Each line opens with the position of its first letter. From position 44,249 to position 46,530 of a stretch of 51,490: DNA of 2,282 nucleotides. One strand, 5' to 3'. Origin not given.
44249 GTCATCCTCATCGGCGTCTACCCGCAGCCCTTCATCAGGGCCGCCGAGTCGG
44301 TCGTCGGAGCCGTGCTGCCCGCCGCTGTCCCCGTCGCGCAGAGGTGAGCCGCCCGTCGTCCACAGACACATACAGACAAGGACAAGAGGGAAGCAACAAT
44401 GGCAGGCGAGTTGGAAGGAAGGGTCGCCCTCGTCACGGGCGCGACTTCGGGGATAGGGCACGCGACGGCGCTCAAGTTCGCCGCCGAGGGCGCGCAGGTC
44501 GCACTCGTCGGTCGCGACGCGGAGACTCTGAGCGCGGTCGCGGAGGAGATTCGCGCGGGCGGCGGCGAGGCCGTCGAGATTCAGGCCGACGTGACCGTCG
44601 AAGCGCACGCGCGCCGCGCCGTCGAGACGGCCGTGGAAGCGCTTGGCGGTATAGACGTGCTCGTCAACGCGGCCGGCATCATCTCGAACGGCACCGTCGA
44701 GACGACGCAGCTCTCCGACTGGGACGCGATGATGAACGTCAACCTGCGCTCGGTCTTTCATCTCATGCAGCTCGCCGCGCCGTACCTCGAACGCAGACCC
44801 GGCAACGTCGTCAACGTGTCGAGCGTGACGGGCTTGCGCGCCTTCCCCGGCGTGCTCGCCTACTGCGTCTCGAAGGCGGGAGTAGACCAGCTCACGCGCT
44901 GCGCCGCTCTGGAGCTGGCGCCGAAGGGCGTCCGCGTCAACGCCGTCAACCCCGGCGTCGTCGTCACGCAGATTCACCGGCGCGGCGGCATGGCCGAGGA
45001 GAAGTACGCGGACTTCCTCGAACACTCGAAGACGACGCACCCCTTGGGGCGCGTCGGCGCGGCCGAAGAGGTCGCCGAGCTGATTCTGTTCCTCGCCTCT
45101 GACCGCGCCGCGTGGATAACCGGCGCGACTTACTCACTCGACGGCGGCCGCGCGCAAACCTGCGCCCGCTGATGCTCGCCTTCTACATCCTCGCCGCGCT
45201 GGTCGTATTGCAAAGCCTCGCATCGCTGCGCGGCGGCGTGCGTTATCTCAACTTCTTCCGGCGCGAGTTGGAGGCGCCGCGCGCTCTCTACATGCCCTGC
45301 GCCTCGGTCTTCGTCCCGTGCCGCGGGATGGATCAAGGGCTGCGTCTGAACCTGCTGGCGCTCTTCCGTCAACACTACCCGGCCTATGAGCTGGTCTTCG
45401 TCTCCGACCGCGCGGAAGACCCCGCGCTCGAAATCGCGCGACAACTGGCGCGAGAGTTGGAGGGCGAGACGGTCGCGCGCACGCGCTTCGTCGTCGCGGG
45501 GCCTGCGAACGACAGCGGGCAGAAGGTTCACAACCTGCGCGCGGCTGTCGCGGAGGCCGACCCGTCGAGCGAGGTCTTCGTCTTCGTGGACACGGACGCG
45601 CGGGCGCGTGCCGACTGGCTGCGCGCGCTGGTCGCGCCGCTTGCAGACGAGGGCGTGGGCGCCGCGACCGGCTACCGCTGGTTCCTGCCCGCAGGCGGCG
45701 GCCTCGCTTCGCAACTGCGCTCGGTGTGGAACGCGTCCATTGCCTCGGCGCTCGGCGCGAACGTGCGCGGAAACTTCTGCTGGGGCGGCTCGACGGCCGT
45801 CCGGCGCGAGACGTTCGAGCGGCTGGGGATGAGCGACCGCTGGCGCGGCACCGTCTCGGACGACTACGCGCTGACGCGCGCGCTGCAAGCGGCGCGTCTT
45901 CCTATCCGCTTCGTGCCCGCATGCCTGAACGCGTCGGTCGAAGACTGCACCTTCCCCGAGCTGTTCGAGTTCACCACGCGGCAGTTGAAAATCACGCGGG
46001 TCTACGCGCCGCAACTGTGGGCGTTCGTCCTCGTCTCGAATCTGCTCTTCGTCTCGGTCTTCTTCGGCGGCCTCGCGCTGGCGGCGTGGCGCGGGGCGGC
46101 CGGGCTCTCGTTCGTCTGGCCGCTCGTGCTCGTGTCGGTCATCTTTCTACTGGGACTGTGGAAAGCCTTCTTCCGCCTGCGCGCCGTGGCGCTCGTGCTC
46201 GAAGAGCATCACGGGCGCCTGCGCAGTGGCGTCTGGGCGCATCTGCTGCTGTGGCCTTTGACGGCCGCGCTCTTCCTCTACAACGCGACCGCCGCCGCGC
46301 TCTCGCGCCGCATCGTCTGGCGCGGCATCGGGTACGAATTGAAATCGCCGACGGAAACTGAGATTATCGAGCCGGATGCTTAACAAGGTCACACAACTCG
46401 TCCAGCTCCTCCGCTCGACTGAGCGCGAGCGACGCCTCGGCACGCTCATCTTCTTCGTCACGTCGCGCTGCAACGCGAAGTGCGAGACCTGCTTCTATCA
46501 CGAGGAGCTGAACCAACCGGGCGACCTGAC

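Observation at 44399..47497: Translationally coupled SDR / GT21-like membrane glycosyltransferase / radical SAM-SPASM trio immediately downstream of nuoN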

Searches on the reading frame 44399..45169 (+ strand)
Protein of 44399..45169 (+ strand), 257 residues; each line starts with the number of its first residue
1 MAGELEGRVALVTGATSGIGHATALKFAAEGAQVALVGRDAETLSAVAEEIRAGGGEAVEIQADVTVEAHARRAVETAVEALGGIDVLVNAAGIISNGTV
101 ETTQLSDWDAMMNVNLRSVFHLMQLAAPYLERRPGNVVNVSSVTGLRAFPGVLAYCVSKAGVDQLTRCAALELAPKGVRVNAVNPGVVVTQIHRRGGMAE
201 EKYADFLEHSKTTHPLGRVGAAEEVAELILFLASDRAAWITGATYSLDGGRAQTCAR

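Call 3: search_protein_families(library=pfam, proteins=[window:44399-45169:+], max_evalue=0.01)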
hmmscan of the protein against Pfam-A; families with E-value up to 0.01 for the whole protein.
window:44399-45169:+ (257 aa): 5 families
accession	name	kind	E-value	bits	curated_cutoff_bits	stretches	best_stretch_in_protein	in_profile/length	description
PF13561.12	adh_short_C2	-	7.3e-67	225.8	27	1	14-250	1-234/236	Enoyl-(Acyl carrier protein) reductase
PF00106.31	adh_short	-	1.1e-59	201.7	26.6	1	8-194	1-188/195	short chain dehydrogenase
PF08659.16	KR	-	9.2e-16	58.7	22.6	1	10-167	3-161/180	KR domain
PF23441.1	SDR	-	1.4e-11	44.7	27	1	110-250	117-254/258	SDR-like rossmann domain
PF01370.27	Epimerase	-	0.00015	21.7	20.9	1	10-143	1-116/240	NAD dependent epimerase/dehydratase family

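Call 4: search_protein_families(library=ncbifam, proteins=[window:44399-45169:+], max_evalue=0.01)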
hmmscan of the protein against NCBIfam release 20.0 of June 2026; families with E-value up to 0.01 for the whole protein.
window:44399-45169:+ (257 aa): 234 families (the best 25 are shown)
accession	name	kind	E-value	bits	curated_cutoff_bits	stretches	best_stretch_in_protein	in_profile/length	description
NF005559.1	PRK07231.1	subfamily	5.6e-70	235.7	215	1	5-252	2-248/249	glucose 1-dehydrogenase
NF004791.0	PRK06138.1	equivalog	2.7e-69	233.3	312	1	4-251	2-249/252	SDR family oxidoreductase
NF052558.1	MBtsdlDhBudC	equivalog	2.8e-67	226.9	270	1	6-252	2-242/250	meso-2,3-butanediol dehydrogenase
NF004818.0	PRK06172.1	equivalog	5.8e-65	219.1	336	1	1-251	1-250/253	SDR family oxidoreductase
NF004203.0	PRK05653.2-4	subfamily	2.9e-64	217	313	1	4-251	3-256/260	3-oxoacyl-ACP reductase FabG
NF009468.0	PRK12826.1-4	equivalog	2.9e-61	207.4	318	1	3-251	3-247/256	SDR family oxidoreductase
NF009466.0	PRK12826.1-2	subfamily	4.9e-61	206.3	222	1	7-252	3-245/248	3-oxoacyl-ACP reductase FabG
TIGR01830.1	3oxo_ACP_reduc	equivalog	1.5e-59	201.6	297.75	1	10-250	1-237/239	3-oxoacyl-[acyl-carrier-protein] reductase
NF006121.0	PRK08265.1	subfamily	2.6e-58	197.6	294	1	3-251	3-245/263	short chain dehydrogenase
NF004198.0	PRK05653.1-3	equivalog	2.7e-58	197.3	296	1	4-251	4-246/248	3-oxoacyl-ACP reductase FabG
NF005681.0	PRK07478.1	subfamily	3.3e-58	197.1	267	1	4-252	3-250/254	SDR family oxidoreductase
NF004847.0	PRK06198.1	subfamily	6.3e-56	189.5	240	1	2-248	2-252/269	oxidoreductase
NF004202.0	PRK05653.2-2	equivalog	1.4e-55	188.6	333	1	1-251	1-247/259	3-oxoacyl-ACP reductase FabG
NF005309.0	PRK06841.1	subfamily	1.7e-55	188.3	286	1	4-251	12-252/255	GolD/DthD family dehydrogenase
TIGR03971.1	SDR_subfam_1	subfamily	1.6e-54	185.1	300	1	5-252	1-269/271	mycofactocin-coupled SDR family oxidoreductase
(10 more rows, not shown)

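Call 72: find_homologous_proteins(query=window:44399-45169:+)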
Query window:44399-45169:+ (257 aa): 8000 proteins with E <= 0.001 among 8000 candidates; the best 120 are listed.
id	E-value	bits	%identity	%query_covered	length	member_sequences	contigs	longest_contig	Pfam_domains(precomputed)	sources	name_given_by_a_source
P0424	7.4e-148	508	91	100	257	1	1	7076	PF08659.17,PF13561.13,PF23441.1,PF00106.32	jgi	jgi:NAD(P)-dependent dehydrogenase (short-subunit alcohol dehydrogenase family)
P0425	8.7e-148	508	92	100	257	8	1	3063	PF08659.17,PF13561.13,PF23441.1,PF00106.32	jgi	jgi:NAD(P)-dependent dehydrogenase (short-subunit alcohol dehydrogenase family)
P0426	2.2e-147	507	92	100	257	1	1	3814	PF08659.17,PF13561.13,PF23441.1,PF00106.32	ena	-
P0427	1.2e-146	504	91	100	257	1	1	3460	PF08659.17,PF13561.13,PF23441.1,PF00106.32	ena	-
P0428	4.3e-146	502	92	100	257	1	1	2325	PF08659.17,PF13561.13,PF23441.1,PF00106.32,PF01370.28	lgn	-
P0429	5.9e-146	502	91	100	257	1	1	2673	PF08659.17,PF13561.13,PF23441.1,PF00106.32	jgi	jgi:NAD(P)-dependent dehydrogenase (short-subunit alcohol dehydrogenase family)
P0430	1.9e-145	500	91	100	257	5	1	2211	PF08659.17,PF13561.13,PF23441.1,PF00106.32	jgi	-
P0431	7.9e-145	498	91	100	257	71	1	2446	PF08659.17,PF13561.13,PF23441.1,PF00106.32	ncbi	-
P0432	1.5e-143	494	91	100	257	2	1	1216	PF08659.17,PF13561.13,PF23441.1,PF00106.32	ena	-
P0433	4.2e-143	493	90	100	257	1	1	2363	PF08659.17,PF13561.13,PF23441.1,PF00106.32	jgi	jgi:NAD(P)-dependent dehydrogenase (short-subunit alcohol dehydrogenase family)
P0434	9.1e-143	492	88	100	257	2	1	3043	PF08659.17,PF13561.13,PF23441.1,PF00106.32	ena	-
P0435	5.3e-142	489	88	100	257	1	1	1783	PF08659.17,PF13561.13,PF23441.1,PF00106.32,PF01370.28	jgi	jgi:NAD(P)-dependent dehydrogenase (short-subunit alcohol dehydrogenase family)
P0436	9.4e-142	488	88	100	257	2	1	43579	PF08659.17,PF13561.13,PF23441.1,PF00106.32,PF01370.28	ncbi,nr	ncbi:MAG TPA: glucose 1-dehydrogenase [Pyrinomonadaceae bacterium]|nr:glucose 1-dehydrogenase [Pyrin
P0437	1.4e-141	488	88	100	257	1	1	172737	PF08659.17,PF13561.13,PF23441.1,PF00106.32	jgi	jgi:NAD(P)-dependent dehydrogenase (short-subunit alcohol dehydrogenase family)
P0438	4.0e-141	486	89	100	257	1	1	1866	PF08659.17,PF13561.13,PF23441.1,PF00106.32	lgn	-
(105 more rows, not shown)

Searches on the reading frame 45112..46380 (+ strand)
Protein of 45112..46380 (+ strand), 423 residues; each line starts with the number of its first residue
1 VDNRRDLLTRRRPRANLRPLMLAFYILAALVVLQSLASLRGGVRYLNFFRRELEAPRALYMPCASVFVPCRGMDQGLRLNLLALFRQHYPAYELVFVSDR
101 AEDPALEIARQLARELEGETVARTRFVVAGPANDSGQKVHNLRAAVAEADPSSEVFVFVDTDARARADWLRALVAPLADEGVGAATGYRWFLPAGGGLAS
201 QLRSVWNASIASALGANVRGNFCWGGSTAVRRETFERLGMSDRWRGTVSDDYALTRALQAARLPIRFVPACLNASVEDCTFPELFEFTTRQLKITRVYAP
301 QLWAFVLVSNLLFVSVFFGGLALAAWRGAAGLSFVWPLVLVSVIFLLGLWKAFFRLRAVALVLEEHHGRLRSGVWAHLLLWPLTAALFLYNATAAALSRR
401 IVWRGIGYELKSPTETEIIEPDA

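Call 3: search_protein_families(library=pfam, proteins=[window:45112-46380:+], max_evalue=0.01)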
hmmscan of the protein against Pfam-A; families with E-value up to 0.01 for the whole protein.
window:45112-46380:+ (423 aa): 4 families
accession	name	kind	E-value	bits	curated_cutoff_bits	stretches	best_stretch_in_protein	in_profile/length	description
PF13641.12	Glyco_tranf_2_3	-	4.9e-18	66.4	27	1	64-291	3-223/230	Glycosyltransferase like family 2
PF13506.12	Glyco_transf_21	-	4.3e-16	59.3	21.7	1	125-286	5-167/174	Glycosyl transferase family 21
PF00535.33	Glycos_transf_2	-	5.5e-09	36.6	23.3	1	65-237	1-166/168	Glycosyl transferase family 2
PF13632.12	Glyco_trans_2_3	-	6.1e-09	36.4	27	1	156-388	2-196/198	Glycosyl transferase family group 2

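Call 4: search_protein_families(library=ncbifam, proteins=[window:45112-46380:+], max_evalue=0.01)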
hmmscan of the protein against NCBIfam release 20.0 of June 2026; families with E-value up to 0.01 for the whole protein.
window:45112-46380:+ (423 aa): 5 families
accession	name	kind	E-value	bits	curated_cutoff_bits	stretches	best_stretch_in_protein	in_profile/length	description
TIGR03472.1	HpnI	equivalog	1.7e-36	125.9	310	1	27-412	11-366/373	bacteriohopanetetrol glucosamine biosynthesis glycosyltransferase HpnI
TIGR03469.1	HpnB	hypoth_equivalog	1.9e-09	37.1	379.25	1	59-180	41-163/386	hopene-associated glycosyltransferase HpnB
TIGR03965.1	mycofact_glyco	equivalog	5.8e-07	28.7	280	1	62-187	74-189/467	mycofactocin biosynthesis glycosyltransferase MftF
TIGR03937.1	PgaC_IcaA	equivalog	1.4e-06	27.5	422.3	1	38-188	16-162/407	poly-beta-1,6-N-acetyl-D-glucosamine synthase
NF038299.1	EPS_HpsN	equivalog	0.00078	18.5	425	1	63-187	2-117/317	hormogonium polysaccharide biosynthesis glycosyltransferase HpsN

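Call 14: find_homologous_proteins(query=window:45172-46380:+)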
Query window:45172-46380:+ (403 aa): 5885 proteins with E <= 0.001 among 8000 candidates; the best 120 are listed.
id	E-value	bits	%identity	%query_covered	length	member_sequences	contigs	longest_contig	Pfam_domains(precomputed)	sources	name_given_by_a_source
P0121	1.8e-246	835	94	100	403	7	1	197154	PF13632.13,PF13506.14,PF13641.13,PF00535.33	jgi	jgi:cellulose synthase/poly-beta-1,6-N-acetylglucosamine synthase-like glycosyltransferase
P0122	8.7e-243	823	93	100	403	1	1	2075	PF13632.13,PF13506.14,PF13641.13,PF00535.33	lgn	-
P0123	1.7e-242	822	93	100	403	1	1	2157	PF13632.13,PF13506.14,PF13641.13,PF00535.33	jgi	jgi:ceramide glucosyltransferase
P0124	4.3e-241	818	92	100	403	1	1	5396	PF13632.13,PF13506.14,PF13641.13,PF00535.33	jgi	jgi:cellulose synthase/poly-beta-1,6-N-acetylglucosamine synthase-like glycosyltransferase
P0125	3.3e-240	815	91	100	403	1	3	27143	PF13632.13,PF13506.14,PF13641.13,PF00535.33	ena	-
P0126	6.3e-240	814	91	100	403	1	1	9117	PF13632.13,PF13506.14,PF13641.13,PF00535.33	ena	-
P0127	8.3e-240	813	91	100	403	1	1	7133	PF13632.13,PF13506.14,PF13641.13,PF00535.33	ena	-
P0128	1.5e-239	813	92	100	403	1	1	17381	PF13632.13,PF13506.14,PF13641.13,PF00535.33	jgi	jgi:cellulose synthase/poly-beta-1,6-N-acetylglucosamine synthase-like glycosyltransferase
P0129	3.8e-239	811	91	100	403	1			PF13506.14,PF13641.13,PF00535.33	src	-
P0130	7.5e-239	810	91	100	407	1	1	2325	PF13632.13,PF13506.14,PF13641.13,PF00535.33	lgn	-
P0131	4.9e-238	808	91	100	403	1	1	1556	PF13506.14,PF13641.13,PF00535.33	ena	-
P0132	1.4e-236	803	90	100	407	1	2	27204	PF13506.14,PF13641.13,PF00535.33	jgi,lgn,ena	jgi:cellulose synthase/poly-beta-1,6-N-acetylglucosamine synthase-like glycosyltransferase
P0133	2.1e-236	802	90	100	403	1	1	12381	PF13506.14,PF13641.13,PF00535.33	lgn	-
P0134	1.7e-235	799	91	100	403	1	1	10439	PF13506.14,PF13641.13,PF00535.33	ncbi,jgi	ncbi:MAG TPA: glycosyltransferase family 2 protein [Pyrinomonadaceae bacterium]|jgi:cellulose syntha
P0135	2.6e-235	799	90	100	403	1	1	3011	PF13506.14,PF13641.13,PF00535.33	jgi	jgi:ceramide glucosyltransferase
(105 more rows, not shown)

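Call 58: search_solved_structures(query=A3, max_evalue=0.01)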
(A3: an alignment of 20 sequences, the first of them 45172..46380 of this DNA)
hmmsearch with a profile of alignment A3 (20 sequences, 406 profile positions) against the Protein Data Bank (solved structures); distinct sequences matched with E-value up to 0.01: 10.
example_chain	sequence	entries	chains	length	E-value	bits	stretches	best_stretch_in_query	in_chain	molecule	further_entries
26qf_A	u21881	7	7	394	7.6e-18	67.7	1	27-393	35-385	Ceramide glucosyltransferase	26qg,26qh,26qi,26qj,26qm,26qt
26qs_A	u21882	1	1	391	9.7e-18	67.4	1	27-393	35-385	Ceramide glucosyltransferase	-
6yv7_A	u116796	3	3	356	3.8e-08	35.8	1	34-166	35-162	Glycosyl transferase, family 2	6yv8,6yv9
6yv7_B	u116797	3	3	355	4e-08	35.7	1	34-166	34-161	Glycosyl transferase, family 2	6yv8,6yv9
5hea_A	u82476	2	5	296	1.1e-05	27.6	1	42-97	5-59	Putative glycosyltransferase (GalT1)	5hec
8vh7_A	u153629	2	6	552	0.00012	24.2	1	35-101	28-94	Heparosan synthase B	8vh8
8viw_A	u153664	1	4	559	0.00012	24.2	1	35-101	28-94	Heparosan synthase B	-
3bcv_A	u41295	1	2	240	0.00041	22.5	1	41-119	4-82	Putative glycosyltransferase protein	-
5tze_C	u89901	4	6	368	0.00046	22.3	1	44-159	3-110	Glycosyl transferase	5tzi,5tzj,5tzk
5tz8_A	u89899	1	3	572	0.001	21.2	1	44-159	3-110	Glycosyl transferase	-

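Call 59: search_solved_structures(query=A3, max_evalue=1e-10, show_alignments=1)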
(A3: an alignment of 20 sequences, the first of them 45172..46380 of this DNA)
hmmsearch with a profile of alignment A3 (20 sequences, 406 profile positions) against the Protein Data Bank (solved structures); distinct sequences matched with E-value up to 1e-10: 2.
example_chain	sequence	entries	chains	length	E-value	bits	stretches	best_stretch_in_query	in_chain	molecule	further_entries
26qf_A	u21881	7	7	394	7.6e-18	67.7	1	27-393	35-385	Ceramide glucosyltransferase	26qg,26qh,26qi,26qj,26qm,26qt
26qs_A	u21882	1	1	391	9.7e-18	67.4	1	27-393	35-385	Ceramide glucosyltransferase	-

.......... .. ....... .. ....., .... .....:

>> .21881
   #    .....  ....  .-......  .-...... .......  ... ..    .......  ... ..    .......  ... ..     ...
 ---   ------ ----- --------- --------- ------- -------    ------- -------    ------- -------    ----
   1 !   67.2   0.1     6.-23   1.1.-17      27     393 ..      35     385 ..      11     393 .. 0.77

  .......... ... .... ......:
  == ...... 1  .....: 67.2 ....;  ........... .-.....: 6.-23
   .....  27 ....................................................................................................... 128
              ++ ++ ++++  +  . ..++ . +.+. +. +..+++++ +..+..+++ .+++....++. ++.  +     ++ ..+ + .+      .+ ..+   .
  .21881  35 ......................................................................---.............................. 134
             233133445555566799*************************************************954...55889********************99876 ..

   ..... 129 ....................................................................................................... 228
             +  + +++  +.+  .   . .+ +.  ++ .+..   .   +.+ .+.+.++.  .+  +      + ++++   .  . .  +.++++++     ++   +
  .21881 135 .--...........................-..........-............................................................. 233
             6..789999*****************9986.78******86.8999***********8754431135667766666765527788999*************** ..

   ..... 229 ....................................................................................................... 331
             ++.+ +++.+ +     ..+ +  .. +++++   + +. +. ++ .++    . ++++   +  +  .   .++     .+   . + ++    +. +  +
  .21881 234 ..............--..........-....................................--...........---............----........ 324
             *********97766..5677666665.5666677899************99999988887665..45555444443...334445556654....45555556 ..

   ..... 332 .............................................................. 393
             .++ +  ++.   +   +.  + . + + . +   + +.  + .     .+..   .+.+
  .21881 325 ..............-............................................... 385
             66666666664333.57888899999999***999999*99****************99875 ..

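Call 70: predict_structure(alignment_id=A3)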
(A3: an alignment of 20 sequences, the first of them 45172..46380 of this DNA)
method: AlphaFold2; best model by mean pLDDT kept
length: 403 residues; sequences in the alignment: 20
mean_pLDDT: 93.5   pTM: 0.91
mean pLDDT of the five models: 93.5, 92.6, 91.3, 90.6, 88.6
residues with pLDDT >= 90: 344; 70-90: 58; 50-70: 1; < 50: 0
segments of 3 or more residues with pLDDT < 50: none
pLDDT, mean of each block of 10 residues (from residue 1): 93 95 95 92 97 91 96 97 95 94 96 89 97 97 93 96 95 92 93 88 90 98 91 94 96 93 94 91 90 97 96 95 97 95 92 94 95 92 90 88 67
secondary structure, 60 per line:
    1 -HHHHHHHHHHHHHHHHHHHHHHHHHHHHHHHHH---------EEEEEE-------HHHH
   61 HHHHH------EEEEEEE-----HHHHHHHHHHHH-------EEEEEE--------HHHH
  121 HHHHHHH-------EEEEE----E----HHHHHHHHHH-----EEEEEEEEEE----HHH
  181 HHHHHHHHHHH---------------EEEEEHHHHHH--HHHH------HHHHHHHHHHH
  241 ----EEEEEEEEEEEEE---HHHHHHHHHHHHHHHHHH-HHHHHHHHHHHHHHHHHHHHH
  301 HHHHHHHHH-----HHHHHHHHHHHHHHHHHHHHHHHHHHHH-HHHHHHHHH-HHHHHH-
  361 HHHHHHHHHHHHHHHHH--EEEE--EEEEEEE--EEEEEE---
elements in order: H2-34 E44-49 H57-65 E72-78 H84-95 E103-108 H117-127 E135-139 H149-158 E164-173 H178-191 E207-211 H212-217 H220-223 H230-240 E245-257 H261-278 H280-309 H315-342 H344-352 H354-359 H361-377 E380-383 E386-392 E395-400

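Call 73: fold_search(model_id=the predicted structure, library=pdb)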
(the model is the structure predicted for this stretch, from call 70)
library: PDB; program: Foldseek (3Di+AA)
matches with E <= 10: 1089; with E <= 0.001: 291
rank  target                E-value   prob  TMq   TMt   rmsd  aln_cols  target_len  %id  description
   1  7sp7_A                1.4e-13  1.00  0.60  0.50   9.3       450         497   15  Chlorella virus hyaluronan synthase inhibited by UDP (released 2022-04-06)
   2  8snc_A                2.5e-13  1.00  0.59  0.49   9.8       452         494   15  Chlorella virus Hyaluronan Synthase bound to GlcA extended GlcNAc primer (released 2024-05-01)
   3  7sp8_A                5.9e-13  1.00  0.58  0.48   9.9       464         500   14  Chlorella virus Hyaluronan Synthase bound to UDP-GlcNAc (released 2022-04-06)
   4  9yq2_A                1.4e-12  1.00  0.58  0.49   9.9       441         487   14  Chlorella virus hyaluronan synthase bound to DDM (released 2025-12-10)
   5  9yq4_A                1.8e-12  1.00  0.60  0.51   9.0       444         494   14  Chlorella virus hyaluronan synthase bound to a proofreading UDP-GlcA (released 2025-12-10)
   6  9yq5_A                3.0e-12  1.00  0.61  0.50   9.9       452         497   15  Chlorella virus hyaluronan synthase bound to an inserted UDP-GlcA (released 2025-12-10)
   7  7sp9_A                4.6e-12  1.00  0.60  0.50   9.8       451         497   15  Chlorella virus Hyaluronan Synthase in the GlcNAc-primed channel-closed state (released 2022-04-06)
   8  8sne_A                5.1e-12  1.00  0.57  0.48  11.9       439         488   15  Chlorella virus Hyaluronan Synthase bound to GlcA extended GlcNAc primer and UDP (released 2024-05-01)
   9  7sp6_A                9.3e-12  1.00  0.59  0.50   9.8       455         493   16  Chlorella virus hyaluronan synthase (released 2022-04-06)
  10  8smn_A                1.3e-11  1.00  0.55  0.44  10.4       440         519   15  Xenopus laevis hyaluronan synthase 1, nascent HA polymer bound state (released 2024-05-01)
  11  6yv7_B                3.8e-11  1.00  0.48  0.54  14.3       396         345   19  Mannosyltransferase PcManGT from Pyrobaculum calidifontis (released 2020-07-22)
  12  4p00_A                5.0e-11  1.00  0.50  0.31  11.2       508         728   15  Bacterial Cellulose Synthase in complex with cyclic-di-GMP and UDP (released 2014-04-09)
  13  8smm_A                5.3e-11  1.00  0.58  0.48  10.0       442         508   15  Xenopus laevis hyaluronan synthase 1 (released 2024-05-01)
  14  9kqc_A                1.2e-10  1.00  0.58  0.48  10.9       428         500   14  Chlorella virus Hyaluronan Synthase bound to VNAR (released 2025-05-14)
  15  8smp_A                1.5e-10  1.00  0.58  0.46   9.7       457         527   16  Xenopus laevis hyaluronan synthase 1, UDP-bound, gating loop inserted state (released 2024-05-01)
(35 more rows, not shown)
